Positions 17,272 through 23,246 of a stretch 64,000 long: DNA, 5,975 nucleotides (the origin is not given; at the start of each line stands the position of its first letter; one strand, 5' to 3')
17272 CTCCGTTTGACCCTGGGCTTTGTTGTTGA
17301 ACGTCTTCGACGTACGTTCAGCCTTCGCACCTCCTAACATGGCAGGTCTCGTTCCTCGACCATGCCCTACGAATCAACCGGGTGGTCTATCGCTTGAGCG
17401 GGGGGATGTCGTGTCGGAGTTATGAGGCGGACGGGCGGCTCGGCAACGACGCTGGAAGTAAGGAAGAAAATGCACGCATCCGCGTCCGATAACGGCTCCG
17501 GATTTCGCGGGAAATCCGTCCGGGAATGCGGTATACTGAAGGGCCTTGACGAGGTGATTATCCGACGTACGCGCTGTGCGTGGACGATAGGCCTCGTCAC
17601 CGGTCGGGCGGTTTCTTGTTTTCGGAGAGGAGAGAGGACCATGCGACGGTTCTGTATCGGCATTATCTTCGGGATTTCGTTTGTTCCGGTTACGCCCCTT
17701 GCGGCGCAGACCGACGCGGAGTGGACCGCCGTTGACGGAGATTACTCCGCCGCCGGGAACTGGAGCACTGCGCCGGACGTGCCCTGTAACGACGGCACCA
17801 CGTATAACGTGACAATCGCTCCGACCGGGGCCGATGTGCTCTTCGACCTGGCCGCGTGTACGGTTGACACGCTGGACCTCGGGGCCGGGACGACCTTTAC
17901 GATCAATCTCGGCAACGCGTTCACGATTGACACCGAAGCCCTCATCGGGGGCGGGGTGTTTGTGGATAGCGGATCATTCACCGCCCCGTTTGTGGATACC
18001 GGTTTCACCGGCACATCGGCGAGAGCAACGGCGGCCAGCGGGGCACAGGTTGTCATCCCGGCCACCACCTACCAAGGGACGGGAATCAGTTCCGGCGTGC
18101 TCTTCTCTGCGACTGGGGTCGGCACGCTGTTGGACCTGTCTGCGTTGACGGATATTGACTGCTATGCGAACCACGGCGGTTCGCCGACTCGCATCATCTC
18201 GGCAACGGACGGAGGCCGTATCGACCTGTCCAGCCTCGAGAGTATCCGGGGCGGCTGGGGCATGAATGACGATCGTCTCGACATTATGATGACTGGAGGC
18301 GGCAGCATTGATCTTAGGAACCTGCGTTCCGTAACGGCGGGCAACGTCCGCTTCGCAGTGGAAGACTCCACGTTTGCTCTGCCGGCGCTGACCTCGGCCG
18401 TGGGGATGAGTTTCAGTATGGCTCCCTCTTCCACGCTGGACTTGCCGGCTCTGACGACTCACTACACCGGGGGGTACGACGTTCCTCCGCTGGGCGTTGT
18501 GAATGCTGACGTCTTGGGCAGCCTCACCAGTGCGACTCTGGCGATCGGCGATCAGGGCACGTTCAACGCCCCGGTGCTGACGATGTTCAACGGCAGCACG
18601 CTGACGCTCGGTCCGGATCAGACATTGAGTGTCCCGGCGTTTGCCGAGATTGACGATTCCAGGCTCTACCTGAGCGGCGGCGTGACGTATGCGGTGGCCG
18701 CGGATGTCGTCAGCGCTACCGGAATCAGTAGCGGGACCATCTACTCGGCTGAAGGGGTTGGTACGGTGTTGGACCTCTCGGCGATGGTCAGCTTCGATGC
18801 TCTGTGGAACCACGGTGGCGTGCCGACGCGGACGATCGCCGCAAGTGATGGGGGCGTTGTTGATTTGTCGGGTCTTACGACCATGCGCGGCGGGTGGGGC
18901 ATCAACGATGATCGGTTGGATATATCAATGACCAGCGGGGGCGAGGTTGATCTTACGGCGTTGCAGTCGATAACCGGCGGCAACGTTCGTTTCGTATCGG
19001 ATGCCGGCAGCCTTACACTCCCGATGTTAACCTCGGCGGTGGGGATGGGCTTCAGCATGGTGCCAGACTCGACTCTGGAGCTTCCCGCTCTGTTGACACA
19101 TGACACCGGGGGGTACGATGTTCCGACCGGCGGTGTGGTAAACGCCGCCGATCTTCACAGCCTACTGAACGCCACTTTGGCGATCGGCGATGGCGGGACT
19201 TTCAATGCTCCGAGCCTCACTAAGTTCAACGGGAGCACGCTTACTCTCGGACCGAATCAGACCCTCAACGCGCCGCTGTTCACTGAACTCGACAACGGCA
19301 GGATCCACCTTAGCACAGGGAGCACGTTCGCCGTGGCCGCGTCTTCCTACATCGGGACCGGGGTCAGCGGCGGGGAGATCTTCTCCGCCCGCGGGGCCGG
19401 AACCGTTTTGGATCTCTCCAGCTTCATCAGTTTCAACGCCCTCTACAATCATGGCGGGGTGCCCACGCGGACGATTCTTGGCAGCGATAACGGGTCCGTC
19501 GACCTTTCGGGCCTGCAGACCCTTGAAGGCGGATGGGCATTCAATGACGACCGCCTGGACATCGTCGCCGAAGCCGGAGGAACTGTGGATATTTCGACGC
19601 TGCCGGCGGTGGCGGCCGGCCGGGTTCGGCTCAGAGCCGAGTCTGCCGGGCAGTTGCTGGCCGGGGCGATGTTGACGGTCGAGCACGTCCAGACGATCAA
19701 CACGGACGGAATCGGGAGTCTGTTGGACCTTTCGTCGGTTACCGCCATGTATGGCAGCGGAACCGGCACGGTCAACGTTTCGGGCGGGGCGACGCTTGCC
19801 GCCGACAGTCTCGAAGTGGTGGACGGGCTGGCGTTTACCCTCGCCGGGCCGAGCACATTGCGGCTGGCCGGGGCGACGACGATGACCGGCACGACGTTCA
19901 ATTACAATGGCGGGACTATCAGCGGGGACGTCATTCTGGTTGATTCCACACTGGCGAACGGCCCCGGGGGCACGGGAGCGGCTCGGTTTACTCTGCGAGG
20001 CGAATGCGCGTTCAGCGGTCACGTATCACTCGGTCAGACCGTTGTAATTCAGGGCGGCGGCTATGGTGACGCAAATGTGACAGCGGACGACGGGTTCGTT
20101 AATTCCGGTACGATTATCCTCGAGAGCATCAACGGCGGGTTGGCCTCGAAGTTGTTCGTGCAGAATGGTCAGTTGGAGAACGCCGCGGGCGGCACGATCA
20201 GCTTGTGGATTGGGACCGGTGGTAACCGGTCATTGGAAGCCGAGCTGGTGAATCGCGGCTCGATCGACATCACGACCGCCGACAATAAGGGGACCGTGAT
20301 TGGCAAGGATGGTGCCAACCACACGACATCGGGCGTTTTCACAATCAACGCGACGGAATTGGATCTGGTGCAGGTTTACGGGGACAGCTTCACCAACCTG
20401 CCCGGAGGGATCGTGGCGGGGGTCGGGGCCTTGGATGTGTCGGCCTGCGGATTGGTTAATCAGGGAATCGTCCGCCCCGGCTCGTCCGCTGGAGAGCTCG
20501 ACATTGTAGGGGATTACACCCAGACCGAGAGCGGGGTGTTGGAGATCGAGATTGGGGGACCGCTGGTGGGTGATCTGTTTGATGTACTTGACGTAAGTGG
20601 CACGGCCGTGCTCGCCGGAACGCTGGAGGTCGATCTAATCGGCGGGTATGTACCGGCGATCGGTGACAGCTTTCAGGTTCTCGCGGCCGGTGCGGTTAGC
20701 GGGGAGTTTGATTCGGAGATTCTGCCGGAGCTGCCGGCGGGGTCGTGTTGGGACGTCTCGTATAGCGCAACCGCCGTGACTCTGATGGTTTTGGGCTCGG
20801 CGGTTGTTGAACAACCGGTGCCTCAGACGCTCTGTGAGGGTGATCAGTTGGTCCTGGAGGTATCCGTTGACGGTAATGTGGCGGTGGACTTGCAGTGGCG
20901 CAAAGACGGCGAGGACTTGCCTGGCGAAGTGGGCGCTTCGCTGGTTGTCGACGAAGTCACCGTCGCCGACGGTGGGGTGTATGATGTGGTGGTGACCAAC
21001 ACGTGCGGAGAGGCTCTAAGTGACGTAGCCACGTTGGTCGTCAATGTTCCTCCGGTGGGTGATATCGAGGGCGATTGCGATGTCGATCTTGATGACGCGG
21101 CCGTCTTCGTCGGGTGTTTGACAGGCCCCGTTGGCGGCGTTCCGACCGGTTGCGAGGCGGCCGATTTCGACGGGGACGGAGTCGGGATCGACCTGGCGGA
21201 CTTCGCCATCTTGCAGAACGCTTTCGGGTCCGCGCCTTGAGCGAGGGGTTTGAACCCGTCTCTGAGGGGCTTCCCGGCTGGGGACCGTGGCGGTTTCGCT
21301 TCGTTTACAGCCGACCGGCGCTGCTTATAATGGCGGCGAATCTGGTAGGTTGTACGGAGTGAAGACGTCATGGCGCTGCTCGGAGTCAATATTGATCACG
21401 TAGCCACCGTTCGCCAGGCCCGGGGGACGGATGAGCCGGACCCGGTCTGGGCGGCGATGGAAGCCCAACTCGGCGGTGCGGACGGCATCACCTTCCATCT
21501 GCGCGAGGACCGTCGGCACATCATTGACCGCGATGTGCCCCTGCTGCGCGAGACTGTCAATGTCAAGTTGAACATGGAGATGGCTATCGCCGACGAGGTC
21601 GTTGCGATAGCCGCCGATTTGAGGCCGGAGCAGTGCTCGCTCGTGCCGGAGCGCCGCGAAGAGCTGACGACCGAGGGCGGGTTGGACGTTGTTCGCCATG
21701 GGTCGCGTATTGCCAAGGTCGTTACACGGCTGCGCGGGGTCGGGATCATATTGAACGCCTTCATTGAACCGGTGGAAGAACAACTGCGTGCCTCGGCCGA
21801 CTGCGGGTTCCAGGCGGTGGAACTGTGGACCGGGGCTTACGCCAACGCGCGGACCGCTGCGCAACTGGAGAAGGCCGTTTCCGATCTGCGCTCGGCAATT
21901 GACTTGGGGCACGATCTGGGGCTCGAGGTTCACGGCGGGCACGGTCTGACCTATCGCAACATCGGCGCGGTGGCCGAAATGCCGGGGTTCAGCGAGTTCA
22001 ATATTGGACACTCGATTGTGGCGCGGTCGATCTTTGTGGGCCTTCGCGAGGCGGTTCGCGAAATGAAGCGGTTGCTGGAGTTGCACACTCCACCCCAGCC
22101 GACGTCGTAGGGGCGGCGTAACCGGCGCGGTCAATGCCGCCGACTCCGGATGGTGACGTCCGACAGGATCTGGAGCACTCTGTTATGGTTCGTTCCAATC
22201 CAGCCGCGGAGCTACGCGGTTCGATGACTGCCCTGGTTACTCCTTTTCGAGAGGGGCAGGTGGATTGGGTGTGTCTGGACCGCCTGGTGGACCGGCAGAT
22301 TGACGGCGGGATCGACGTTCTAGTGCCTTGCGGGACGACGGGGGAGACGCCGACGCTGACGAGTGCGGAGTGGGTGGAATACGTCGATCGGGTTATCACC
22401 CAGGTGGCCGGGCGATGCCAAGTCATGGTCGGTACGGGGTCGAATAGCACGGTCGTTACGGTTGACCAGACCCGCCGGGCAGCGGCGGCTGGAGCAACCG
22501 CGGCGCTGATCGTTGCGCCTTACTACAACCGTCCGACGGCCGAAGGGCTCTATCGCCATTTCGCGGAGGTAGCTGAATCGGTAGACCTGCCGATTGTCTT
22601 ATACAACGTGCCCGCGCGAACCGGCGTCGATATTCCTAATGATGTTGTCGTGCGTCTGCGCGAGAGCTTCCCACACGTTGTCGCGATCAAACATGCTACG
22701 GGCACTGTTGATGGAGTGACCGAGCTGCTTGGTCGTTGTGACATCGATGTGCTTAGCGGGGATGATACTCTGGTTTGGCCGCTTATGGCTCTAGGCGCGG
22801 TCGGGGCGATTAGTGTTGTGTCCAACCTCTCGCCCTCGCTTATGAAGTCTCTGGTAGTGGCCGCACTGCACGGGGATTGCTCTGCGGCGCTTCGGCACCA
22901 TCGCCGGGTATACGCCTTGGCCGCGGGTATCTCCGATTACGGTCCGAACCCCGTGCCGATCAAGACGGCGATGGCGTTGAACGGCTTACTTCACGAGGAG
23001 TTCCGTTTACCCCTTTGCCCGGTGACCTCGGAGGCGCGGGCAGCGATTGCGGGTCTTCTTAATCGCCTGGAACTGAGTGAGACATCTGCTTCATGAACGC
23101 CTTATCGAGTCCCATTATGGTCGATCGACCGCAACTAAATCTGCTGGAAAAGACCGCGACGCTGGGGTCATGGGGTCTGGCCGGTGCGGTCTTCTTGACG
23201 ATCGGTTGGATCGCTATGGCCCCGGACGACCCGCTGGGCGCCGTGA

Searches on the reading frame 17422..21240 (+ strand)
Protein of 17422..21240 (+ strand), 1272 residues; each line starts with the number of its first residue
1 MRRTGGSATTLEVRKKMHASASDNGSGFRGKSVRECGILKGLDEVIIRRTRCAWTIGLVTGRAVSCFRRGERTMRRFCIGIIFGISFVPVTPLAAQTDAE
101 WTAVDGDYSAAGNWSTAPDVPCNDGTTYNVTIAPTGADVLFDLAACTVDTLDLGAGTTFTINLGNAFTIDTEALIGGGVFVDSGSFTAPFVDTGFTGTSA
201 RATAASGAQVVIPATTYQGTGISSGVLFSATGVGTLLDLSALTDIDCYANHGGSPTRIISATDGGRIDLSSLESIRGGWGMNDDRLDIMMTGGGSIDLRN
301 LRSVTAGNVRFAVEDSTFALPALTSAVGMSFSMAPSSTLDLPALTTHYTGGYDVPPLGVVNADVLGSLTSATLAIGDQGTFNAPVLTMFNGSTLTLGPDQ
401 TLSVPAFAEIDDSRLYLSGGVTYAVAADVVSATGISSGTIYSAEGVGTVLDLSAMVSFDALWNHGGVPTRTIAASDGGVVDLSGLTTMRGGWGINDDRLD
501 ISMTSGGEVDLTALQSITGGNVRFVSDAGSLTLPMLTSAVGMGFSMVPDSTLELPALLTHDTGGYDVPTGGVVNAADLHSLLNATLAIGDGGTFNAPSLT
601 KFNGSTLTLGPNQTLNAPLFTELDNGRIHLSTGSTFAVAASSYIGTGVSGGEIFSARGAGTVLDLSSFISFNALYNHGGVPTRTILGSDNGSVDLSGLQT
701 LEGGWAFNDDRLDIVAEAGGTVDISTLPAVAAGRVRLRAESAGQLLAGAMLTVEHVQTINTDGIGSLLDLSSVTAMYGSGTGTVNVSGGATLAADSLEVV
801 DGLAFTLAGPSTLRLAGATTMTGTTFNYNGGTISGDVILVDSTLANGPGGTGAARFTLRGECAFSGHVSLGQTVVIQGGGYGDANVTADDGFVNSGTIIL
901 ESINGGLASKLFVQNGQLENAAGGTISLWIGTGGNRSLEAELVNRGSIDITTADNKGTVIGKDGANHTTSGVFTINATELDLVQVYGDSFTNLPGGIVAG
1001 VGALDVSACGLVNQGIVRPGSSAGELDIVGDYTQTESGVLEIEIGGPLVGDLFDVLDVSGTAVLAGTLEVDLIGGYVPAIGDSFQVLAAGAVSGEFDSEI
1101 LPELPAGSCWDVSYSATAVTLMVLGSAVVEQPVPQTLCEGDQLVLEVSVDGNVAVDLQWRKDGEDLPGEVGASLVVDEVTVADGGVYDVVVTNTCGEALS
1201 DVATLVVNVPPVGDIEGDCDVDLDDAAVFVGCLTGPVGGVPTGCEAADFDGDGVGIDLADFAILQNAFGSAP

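Call 9: search_protein_families(library=pfam, proteins=[window:17422-21240:+], max_evalue=0.01)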
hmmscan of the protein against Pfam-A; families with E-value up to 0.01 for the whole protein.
window:17422-21240:+ (1272 aa): 4 families
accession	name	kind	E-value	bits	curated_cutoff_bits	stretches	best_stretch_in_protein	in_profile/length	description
PF07679.22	I-set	-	5.7e-08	33.2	23.7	1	1128-1202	3-86/90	Immunoglobulin I-set domain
PF13927.12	Ig_3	-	1.4e-06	29.2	30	1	1130-1193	6-78/78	Immunoglobulin domain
PF13895.12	Ig_2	-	6.7e-05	23.5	27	1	1131-1207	5-79/79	Immunoglobulin domain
PF00404.24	Dockerin_1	-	0.00052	20.6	22.9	0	1213-1267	2-55/57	Dockerin type I domain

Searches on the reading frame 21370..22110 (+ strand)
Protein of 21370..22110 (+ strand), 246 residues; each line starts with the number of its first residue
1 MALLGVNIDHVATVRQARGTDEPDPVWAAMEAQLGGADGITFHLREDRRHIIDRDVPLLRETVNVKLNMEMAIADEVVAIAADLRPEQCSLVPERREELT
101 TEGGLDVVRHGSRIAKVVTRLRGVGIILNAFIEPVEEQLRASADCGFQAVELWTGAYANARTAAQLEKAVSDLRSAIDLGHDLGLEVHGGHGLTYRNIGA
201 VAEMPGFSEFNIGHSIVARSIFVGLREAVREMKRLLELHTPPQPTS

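Call 9: search_protein_families(library=pfam, proteins=[window:21370-22110:+], max_evalue=0.01)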
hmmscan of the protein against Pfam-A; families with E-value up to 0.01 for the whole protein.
window:21370-22110:+ (246 aa): 1 family
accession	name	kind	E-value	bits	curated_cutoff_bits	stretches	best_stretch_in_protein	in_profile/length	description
PF03740.19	PdxJ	-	4.1e-91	304.7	24.5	1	4-235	2-233/234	Pyridoxal phosphate biosynthesis protein PdxJ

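Call 23: find_encoding_contigs(protein=window:21370-22110:+, flank=10000, max_places=10)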
Protein window:21370-22110:+ (246 aa): 1 contig read that carries it; 1 place shown.
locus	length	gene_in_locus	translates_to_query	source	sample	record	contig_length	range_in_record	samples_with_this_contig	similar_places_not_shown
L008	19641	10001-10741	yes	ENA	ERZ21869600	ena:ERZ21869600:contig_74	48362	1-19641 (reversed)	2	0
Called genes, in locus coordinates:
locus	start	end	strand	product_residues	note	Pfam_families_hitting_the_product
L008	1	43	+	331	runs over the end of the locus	PF01595:CNNM, PF00571:CBS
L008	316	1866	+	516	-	PF13650:Asp_protease_2, PF13975:gag-asp_proteas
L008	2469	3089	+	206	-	PF04961:FTCD_C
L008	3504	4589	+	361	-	PF01699:Na_Ca_ex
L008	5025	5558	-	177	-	-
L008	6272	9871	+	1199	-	PF07679:I-set, PF13927:Ig_3 (weak)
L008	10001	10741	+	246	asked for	PF03740:PdxJ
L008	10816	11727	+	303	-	PF00701:DHDPS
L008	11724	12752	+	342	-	-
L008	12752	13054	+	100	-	-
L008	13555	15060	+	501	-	PF00078:RVT_1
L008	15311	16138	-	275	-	PF02540:NAD_synthase (faint)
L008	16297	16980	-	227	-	PF08713:DNA_alkylation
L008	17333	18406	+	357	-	-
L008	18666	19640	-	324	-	?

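Call 38: find_homologous_proteins(query=window:21370-22110:+, max_evalue=1e-40)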
Query window:21370-22110:+ (246 aa): 7999 proteins with E <= 1e-40 among 8000 candidates; the best 120 are listed.
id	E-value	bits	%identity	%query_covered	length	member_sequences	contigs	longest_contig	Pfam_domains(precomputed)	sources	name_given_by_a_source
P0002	9.2e-157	538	100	100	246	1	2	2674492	PF03740.20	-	-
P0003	2.4e-123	428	77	99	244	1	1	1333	PF03740.20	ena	-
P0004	1.1e-122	426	77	99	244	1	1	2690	PF03740.20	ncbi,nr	ncbi:MAG: pyridoxine 5'-phosphate synthase [Planctomycetes bacterium]|nr:pyridoxine 5'-phosphate syn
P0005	1.9e-122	425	78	99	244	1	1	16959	PF03740.20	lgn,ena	-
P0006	4.5e-122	424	78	99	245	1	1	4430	PF03740.20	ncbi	-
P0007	5.5e-122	424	79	99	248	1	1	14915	PF03740.20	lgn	-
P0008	6.7e-122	424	79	98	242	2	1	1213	PF03740.20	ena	-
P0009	3.6e-121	421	78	98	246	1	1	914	PF03740.20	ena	-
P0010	4.0e-121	421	77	99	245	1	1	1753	PF03740.20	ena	-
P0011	1.1e-120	420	79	98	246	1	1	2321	PF03740.20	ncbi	-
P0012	2.1e-120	419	78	100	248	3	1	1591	PF03740.20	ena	-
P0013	2.0e-119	415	78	98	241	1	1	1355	PF03740.20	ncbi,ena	-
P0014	3.0e-119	415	78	98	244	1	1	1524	PF03740.20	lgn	-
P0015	3.2e-119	415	77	98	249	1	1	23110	PF03740.20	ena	-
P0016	3.3e-119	415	78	98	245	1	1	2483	PF03740.20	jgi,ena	-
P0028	2.7e-117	408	78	98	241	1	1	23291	PF03740.20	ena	-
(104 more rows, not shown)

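Call 39: find_encoding_contigs(protein=P0007, flank=10000, max_places=2)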
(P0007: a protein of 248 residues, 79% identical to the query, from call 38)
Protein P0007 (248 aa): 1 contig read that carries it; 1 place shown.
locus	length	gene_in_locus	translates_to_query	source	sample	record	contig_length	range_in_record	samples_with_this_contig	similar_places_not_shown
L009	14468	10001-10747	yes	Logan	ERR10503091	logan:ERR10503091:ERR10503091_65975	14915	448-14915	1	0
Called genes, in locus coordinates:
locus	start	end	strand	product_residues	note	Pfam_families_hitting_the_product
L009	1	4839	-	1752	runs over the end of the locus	PF18998:Flg_new_2 (weak), PF16656:Pur_ac_phosph_N (weak), PF16656:Pur_ac_phosph_N (weak), PF18998:Flg_new_2 (weak), PF00041:fn3 (weak), PF16656:Pur_ac_phosph_N (weak), PF18998:Flg_new_2, PF07081:DUF1349, +6 more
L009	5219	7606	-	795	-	-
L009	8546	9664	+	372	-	PF00890:FAD_binding_2 (weak), PF01134:GIDA (faint), PF01266:DAO (faint), PF01494:FAD_binding_3, PF03486:HI0933_like (faint), PF07992:Pyr_redox_2, PF12831:FAD_oxidored (weak), PF13450:NAD_binding_8 (weak), +2 more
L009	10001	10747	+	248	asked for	PF03740:PdxJ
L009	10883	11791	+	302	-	PF00701:DHDPS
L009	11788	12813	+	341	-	-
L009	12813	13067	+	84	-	-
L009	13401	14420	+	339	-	PF01476:LysM, PF03734:YkuD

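Call 40: find_encoding_contigs(protein=P0005, flank=10000, max_places=2)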
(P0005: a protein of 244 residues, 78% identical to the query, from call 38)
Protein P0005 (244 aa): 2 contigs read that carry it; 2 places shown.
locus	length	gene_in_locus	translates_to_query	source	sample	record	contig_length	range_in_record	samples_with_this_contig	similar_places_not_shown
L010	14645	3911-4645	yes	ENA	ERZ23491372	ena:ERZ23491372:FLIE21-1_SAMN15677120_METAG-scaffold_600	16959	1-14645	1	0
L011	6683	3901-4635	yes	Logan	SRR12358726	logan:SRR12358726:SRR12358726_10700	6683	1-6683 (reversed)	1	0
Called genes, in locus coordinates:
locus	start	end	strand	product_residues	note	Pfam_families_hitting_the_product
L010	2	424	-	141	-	?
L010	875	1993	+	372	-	PF01266:DAO (weak), PF01494:FAD_binding_3, PF03486:HI0933_like (faint), PF04820:Trp_halogenase (faint), PF05834:Lycopene_cycl (faint), PF07992:Pyr_redox_2 (faint), PF12831:FAD_oxidored (weak)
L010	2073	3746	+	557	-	PF03372:Exo_endo_phos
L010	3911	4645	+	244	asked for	PF03740:PdxJ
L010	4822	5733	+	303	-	PF00701:DHDPS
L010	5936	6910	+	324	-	-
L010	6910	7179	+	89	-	-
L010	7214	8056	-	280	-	-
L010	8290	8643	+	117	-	PF13424:TPR_12, PF24885:TPR_NPHP3, PF13374:TPR_10 (weak), PF00515:TPR_1 (faint), PF13424:TPR_12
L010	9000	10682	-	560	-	PF19289:PmbA_TldD_3rd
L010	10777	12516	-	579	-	PF19289:PmbA_TldD_3rd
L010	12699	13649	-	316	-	PF00850:Hist_deacetyl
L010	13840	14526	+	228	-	PF00702:Hydrolase, PF13419:HAD_2 (weak)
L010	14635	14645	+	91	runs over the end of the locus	-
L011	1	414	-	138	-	?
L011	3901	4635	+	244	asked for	PF03740:PdxJ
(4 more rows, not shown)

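Call 41: find_encoding_contigs(protein=P0028, flank=10000, max_places=2)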
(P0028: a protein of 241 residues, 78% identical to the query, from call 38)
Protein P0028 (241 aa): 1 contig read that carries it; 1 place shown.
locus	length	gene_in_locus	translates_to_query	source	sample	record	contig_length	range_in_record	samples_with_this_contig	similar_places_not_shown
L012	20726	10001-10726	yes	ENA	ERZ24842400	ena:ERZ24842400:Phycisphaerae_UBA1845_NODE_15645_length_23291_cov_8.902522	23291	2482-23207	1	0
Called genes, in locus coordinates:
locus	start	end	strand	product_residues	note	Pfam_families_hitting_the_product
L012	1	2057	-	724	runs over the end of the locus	PF00069:Pkinase, PF07714:PK_Tyr_Ser-Thr, PF03109:ABC1 (weak), PF13424:TPR_12 (weak), PF24885:TPR_NPHP3, PF13424:TPR_12, PF00515:TPR_1 (weak), PF07719:TPR_2 (weak), +5 more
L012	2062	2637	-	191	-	PF04542:Sigma70_r2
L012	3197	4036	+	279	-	-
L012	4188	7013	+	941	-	PF27052:Lysyl_endopep_N, PF13365:Trypsin_2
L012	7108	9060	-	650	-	PF02335:Cytochrom_C552 (faint), PF13435:Cytochrome_C554 (faint), PF14522:Cytochrome_C7 (faint), PF14537:Cytochrom_c3_2 (faint)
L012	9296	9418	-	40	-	-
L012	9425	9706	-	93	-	-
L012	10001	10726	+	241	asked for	PF03740:PdxJ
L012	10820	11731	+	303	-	PF00701:DHDPS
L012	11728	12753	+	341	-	-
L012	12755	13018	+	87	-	-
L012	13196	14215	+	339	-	PF01476:LysM, PF03734:YkuD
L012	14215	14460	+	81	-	PF02627:CMD (weak)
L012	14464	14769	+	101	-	-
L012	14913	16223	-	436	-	PF00704:Glyco_hydro_18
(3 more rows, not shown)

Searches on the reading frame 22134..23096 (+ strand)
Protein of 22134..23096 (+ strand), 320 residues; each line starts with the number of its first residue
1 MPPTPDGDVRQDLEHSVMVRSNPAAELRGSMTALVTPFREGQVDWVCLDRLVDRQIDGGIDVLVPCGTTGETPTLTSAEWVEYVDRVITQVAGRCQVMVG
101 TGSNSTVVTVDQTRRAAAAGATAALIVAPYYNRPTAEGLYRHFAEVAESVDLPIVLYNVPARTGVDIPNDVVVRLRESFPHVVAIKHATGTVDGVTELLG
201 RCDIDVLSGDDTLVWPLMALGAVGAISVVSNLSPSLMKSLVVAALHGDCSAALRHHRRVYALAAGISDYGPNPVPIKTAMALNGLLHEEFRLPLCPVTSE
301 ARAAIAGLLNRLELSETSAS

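Call 9: search_protein_families(library=pfam, proteins=[window:22134-23096:+], max_evalue=0.01)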
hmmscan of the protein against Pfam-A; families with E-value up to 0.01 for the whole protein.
window:22134-23096:+ (320 aa): 1 family
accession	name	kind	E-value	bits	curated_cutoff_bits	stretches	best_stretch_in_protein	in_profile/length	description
PF00701.28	DHDPS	-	6.1e-76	255.4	22.1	1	27-309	2-286/289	Dihydrodipicolinate synthetase family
